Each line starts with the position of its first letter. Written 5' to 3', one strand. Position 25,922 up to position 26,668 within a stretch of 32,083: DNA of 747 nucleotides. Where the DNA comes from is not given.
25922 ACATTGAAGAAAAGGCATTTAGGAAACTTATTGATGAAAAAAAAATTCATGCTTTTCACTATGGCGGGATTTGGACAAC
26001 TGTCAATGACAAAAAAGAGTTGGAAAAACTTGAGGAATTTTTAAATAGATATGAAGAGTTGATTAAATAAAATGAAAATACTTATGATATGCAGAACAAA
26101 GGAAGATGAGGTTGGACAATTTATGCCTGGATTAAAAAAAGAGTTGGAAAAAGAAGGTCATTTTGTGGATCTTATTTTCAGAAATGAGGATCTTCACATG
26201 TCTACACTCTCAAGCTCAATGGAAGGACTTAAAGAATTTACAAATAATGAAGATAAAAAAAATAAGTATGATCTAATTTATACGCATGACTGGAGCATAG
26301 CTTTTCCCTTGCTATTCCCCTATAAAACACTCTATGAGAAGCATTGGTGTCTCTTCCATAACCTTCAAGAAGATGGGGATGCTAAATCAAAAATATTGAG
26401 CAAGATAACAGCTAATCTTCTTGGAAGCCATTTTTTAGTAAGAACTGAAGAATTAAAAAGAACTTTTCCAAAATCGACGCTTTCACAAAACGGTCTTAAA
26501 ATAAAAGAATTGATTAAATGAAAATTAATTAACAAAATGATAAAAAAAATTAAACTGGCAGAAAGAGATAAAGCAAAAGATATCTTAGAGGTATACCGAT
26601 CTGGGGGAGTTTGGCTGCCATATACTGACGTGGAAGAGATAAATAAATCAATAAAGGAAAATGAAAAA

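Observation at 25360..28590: Five-gene leaderless operon coupling a sugar nucleotidyltransferase, a half-GT-B protein, a GNAT and a GctA/GctB-like CoA-transferase pair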

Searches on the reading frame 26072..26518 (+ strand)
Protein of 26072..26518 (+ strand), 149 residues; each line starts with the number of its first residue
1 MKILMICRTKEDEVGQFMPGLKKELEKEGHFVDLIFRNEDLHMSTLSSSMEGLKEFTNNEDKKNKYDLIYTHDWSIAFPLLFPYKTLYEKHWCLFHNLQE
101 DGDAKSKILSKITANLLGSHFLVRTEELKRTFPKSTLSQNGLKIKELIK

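Call 4: search_protein_families(library=pfam, proteins=[window:26072-26518:+], max_evalue=0.01)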
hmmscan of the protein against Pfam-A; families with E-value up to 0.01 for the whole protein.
window:26072-26518:+ (149 aa): 0 families

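Call 9: search_protein_families(library=ncbifam, proteins=[window:26072-26518:+], max_evalue=0.001)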
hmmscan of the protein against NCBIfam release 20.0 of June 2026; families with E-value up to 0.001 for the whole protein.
window:26072-26518:+ (149 aa): 0 families

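Call 24: search_solved_structures(query=window:26072-26518:+, max_evalue=10, show_alignments=2)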
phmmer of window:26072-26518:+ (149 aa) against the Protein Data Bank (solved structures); distinct sequences matched with E-value up to 10: 1.
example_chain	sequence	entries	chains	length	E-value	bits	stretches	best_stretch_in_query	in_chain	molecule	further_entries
6gne_A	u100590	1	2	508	0.16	15.2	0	64-106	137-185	Probable starch synthase 4, chloroplastic/amyloplastic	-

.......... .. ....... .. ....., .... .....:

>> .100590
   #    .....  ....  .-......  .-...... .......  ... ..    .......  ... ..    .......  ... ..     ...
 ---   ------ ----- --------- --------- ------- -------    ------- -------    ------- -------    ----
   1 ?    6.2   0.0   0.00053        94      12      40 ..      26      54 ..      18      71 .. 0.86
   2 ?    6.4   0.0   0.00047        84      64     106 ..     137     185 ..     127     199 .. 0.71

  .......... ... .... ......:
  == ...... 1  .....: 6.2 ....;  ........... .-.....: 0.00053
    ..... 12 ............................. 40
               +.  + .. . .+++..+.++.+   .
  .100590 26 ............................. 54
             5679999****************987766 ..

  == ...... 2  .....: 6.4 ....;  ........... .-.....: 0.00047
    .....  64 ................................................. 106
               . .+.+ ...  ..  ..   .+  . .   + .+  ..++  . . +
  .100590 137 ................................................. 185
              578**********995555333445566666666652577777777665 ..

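Call 50: find_homologous_proteins(query=window:26072-26518:+, max_evalue=0.01)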
Query window:26072-26518:+ (149 aa): 19 proteins with E <= 0.01 among 41 candidates.
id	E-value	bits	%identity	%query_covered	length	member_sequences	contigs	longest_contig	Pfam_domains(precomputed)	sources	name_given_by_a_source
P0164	4.1e-92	324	100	97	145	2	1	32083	-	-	-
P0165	3.4e-56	207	64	100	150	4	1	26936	-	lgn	-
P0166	7.6e-55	203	62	100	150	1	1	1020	-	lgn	-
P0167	1.8e-53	198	63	97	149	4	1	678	-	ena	-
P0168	5.8e-50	187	59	99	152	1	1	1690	-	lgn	-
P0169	6.4e-50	187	60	95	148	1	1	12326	-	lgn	-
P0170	2.7e-46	175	56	99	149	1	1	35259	-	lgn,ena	-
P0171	4.9e-44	168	55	99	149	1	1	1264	-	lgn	-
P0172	6.3e-44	167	55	97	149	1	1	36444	-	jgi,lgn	jgi:hypothetical protein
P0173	8.2e-43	164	56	95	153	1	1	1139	-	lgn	-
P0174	6.4e-42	161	51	100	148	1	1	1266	-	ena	-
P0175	2.2e-38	149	51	95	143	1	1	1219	-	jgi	jgi:hypothetical protein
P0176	3.3e-38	149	55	92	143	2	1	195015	-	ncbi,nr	ncbi:MAG: hypothetical protein NUV97_02655 [archaeon]|nr:hypothetical protein [archaeon]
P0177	1.8e-37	146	55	92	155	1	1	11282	-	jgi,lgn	-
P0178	5.3e-37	145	52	95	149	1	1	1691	-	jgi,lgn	-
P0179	1.6e-35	140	49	95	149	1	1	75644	-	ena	-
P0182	3.7e-17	81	36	95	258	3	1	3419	PF00534.27,PF13439.13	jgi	-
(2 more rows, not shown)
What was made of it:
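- Checked: It has a 36%-identical 258-aa relative that carries PF13439 plus PF00534 (call 50).
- Tried and rejected: ORF2 instead belongs to a family of its own (call 50).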

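Call 52: find_encoding_contigs(protein=P0179, flank=10000, max_places=1)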
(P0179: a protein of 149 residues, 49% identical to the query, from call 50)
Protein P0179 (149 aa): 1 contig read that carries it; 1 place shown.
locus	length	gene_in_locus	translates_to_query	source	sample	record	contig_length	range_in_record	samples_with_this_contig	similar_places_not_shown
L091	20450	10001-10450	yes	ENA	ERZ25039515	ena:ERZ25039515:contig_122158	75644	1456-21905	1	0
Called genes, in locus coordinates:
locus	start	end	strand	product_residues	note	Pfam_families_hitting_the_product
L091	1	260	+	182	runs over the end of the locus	PF00583:Acetyltransf_1, PF13673:Acetyltransf_10, PF13508:Acetyltransf_7, PF08445:FR47 (weak)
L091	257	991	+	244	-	PF01144:CoA_trans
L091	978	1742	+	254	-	PF01144:CoA_trans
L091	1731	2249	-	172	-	PF25084:LbH_EIF2B (weak), PF00132:Hexapep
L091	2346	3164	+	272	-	PF01522:Polysacc_deac_1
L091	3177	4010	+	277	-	PF00534:Glycos_transf_1, PF13692:Glyco_trans_1_4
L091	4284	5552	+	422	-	PF08421:Methyltransf_13, PF07021:MetW (faint), PF13489:Methyltransf_23, PF13847:Methyltransf_31 (weak), PF08241:Methyltransf_11 (weak), PF08242:Methyltransf_12, PF08484:Methyltransf_14, PF22674:C2185-like_N (weak)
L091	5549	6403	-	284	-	PF01370:Epimerase, PF04321:RmlD_sub_bind, PF16363:GDP_Man_Dehyd (faint)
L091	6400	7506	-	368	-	PF13439:Glyco_transf_4 (weak)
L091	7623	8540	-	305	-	PF01073:3Beta_HSD, PF01370:Epimerase, PF02719:Polysacc_synt_2, PF04321:RmlD_sub_bind, PF13460:NAD_binding_10 (weak), PF16363:GDP_Man_Dehyd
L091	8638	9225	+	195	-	-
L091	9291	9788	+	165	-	PF00483:NTP_transferase, PF12804:NTP_transf_3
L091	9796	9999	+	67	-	-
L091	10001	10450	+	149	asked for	-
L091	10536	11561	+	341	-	-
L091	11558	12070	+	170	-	-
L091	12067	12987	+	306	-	PF00535:Glycos_transf_2, PF13641:Glyco_tranf_2_3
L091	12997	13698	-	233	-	PF13489:Methyltransf_23, PF13847:Methyltransf_31, PF08241:Methyltransf_11, PF08242:Methyltransf_12, PF13649:Methyltransf_25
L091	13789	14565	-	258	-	PF03567:Sulfotransfer_2 (weak)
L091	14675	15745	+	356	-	-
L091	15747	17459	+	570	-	-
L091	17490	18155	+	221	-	PF18167:Sa_NUDIX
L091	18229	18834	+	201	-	-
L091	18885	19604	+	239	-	-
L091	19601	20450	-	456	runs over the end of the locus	PF01554:MatE (faint), PF01943:Polysacc_synt, PF13440:Polysacc_synt_3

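Call 56: predict_structure(alignment_id=A3)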
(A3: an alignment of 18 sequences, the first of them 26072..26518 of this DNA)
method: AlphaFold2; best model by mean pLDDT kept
length: 149 residues; sequences in the alignment: 18
mean_pLDDT: 92.5   pTM: 0.87
mean pLDDT of the five models: 92.5, 92.2, 91.7, 91.1, 86.9
residues with pLDDT >= 90: 126; 70-90: 18; 50-70: 5; < 50: 0
segments of 3 or more residues with pLDDT < 50: none
pLDDT, mean of each block of 10 residues (from residue 1): 96 94 96 97 92 96 97 94 93 85 80 94 94 94 84
secondary structure, 60 per line:
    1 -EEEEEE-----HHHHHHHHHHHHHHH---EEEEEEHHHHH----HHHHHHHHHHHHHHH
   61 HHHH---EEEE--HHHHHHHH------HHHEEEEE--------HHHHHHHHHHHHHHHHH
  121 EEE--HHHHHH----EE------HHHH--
elements in order: E2-7 H13-27 E31-36 H37-41 H46-64 E68-71 H74-81 E91-95 H104-120 E121-123 H126-131 H144-147

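Call 59: fold_search(model_id=the predicted structure, library=pdb)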
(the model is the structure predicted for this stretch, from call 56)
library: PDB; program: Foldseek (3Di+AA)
matches with E <= 10: 1537; with E <= 0.001: 0
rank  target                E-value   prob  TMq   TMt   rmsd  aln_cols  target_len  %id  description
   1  3c4q_B                1.2e-03  1.00  0.61  0.26   4.8       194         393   18  Structure of the retaining glycosyltransferase MshA : The first step in mycothiol biosynthesis. Organism : Corynebacte (released 2008-04-01)
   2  6tvp_B                1.8e-03  1.00  0.62  0.28   4.8       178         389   13  Structure of Mycobacterium smegmatis alpha-maltose-1-phosphate synthase GlgM (released 2020-04-22)
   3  3c4q_A                2.1e-03  1.00  0.62  0.27   4.7       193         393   17  Structure of the retaining glycosyltransferase MshA : The first step in mycothiol biosynthesis. Organism : Corynebacte (released 2008-04-01)
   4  6kih_B                2.6e-03  1.00  0.53  0.24   6.0       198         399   14  Sucrose-phosphate synthase (tll1590) from Thermosynechococcus elongatus (released 2020-05-27)
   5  1uxo                  2.6e-03  1.00  0.51  0.43   5.8       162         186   12  The crystal structure of the ydeN gene product from B. subtilis (released 2004-05-27)
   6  2ioy_A                3.1e-03  0.97  0.43  0.25  15.2       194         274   10  Crystal structure of Thermoanaerobacter tengcongensis ribose binding protein (released 2007-03-20)
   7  3f6r_A                3.5e-03  0.99  0.41  0.41   6.4       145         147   12  Desulfovibrio desulfuricans (ATCC 29577) oxidized flavodoxin (released 2009-06-09)
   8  3c48_B                3.7e-03  1.00  0.59  0.26   5.6       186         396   16  Structure of the retaining glycosyltransferase MshA: The first step in mycothiol biosynthesis. Organism: Corynebacteri (released 2008-03-25)
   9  5zlr_A                3.7e-03  1.00  0.59  0.27   4.5       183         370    8  Structure of NeuC (released 2018-05-16)
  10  6kih_A                5.1e-03  1.00  0.54  0.24   6.1       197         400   13  Sucrose-phosphate synthase (tll1590) from Thermosynechococcus elongatus (released 2020-05-27)
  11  5xvs_A                5.4e-03  1.00  0.62  0.29   4.3       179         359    9  Crystal structure of UDP-GlcNAc 2-epimerase NeuC complexed with UDP (released 2018-04-11)
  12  6hnj                  5.4e-03  0.99  0.49  0.28   7.6       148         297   15  The ligand-bound, open structure of CD0873, a substrate binding protein with adhesive properties from Clostridium diffic (released 2019-08-28)
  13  1dxq_A                6.9e-03  0.91  0.40  0.25  10.5       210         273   15  CRYSTAL STRUCTURE OF MOUSE NAD[P]H-QUINONE OXIDOREDUCTASE (released 2000-04-17)
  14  7ya2_B                7.8e-03  1.00  0.62  0.28   4.6       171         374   12  Crystal structure of capsular polysaccharide synthesis enzyme CapG from Staphylococcus aureus (released 2022-11-16)
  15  8h4e_B                7.8e-03  0.97  0.41  0.23   8.2       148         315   16  Blasnase-T13A/P55N with D-asn (released 2023-10-18)
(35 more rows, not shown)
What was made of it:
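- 26072..26521 (+): 149-aa 'half GT-B' protein, like the N-terminal domain of a GT4. It is the conserved partner of the nucleotidylyltransferase. AF2 pLDDT 92.5; Foldseek top hits are MshA, GlgM and SPS (calls 56, 59).
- Checked: Its AlphaFold2 model (pLDDT 92.5) best matches the N-domains of MshA, GlgM and sucrose-phosphate synthase, with TM about 0.6 (calls 56, 59).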
